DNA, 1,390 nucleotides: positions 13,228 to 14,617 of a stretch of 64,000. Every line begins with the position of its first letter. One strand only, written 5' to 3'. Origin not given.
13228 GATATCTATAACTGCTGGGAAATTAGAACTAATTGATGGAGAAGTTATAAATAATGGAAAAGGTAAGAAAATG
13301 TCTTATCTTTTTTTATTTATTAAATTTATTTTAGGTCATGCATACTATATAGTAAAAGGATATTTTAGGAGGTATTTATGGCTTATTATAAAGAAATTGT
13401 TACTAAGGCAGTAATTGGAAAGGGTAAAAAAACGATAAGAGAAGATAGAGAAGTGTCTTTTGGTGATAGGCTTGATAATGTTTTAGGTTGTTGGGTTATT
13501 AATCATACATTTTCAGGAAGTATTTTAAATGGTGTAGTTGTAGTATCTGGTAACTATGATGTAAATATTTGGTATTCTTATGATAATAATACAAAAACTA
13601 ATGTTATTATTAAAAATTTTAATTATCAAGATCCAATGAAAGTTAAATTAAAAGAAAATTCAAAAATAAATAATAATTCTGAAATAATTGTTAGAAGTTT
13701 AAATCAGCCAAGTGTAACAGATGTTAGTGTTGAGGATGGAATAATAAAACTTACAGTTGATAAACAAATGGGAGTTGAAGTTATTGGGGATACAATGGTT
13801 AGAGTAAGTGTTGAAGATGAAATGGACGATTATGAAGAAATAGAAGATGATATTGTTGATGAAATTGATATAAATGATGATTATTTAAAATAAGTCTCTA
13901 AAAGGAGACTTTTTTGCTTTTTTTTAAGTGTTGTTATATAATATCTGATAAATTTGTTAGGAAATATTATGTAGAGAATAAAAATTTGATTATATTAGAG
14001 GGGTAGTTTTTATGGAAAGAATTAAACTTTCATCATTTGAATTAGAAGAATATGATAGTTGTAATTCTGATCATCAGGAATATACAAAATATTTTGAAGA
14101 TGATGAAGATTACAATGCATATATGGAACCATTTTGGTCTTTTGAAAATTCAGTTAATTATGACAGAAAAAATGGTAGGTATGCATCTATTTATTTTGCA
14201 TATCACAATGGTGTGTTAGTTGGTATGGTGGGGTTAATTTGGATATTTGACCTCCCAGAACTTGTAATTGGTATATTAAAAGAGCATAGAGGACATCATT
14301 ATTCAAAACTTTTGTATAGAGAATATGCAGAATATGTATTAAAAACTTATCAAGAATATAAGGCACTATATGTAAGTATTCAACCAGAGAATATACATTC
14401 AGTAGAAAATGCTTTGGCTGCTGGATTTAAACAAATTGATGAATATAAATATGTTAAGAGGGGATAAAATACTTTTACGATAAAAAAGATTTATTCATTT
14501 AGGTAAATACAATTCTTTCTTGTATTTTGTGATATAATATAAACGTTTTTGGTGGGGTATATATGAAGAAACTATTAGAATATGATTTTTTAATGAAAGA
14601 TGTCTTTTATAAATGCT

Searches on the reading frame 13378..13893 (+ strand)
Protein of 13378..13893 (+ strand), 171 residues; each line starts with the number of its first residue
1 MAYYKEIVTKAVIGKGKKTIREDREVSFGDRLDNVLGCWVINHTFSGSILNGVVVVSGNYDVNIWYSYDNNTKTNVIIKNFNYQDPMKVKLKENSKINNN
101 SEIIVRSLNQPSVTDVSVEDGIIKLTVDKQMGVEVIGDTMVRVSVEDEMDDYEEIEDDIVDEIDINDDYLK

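Call 48: search_protein_families(library=pfam, proteins=[window:13378-13893:+], max_evalue=0.001)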
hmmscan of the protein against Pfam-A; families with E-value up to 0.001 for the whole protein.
window:13378-13893:+ (171 aa): 1 family
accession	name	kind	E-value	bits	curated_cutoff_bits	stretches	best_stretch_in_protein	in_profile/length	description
PF10628.14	CotE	-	6.6e-41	140.2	25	1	4-159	2-160/177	Outer spore coat protein E (CotE)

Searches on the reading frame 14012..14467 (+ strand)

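Call 48: search_protein_families(library=pfam, proteins=[window:14012-14467:+], max_evalue=0.001)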
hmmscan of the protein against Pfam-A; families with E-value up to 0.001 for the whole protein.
window:14012-14467:+ (151 aa): 2 families
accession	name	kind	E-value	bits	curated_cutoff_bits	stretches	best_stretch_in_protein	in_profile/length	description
PF00583.31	Acetyltransf_1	-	1.6e-07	32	20.7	1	34-138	14-115/116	Acetyltransferase (GNAT) family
PF13302.13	Acetyltransf_3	-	1e-05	26.7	25.4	1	18-140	19-138/138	Acetyltransferase (GNAT) domain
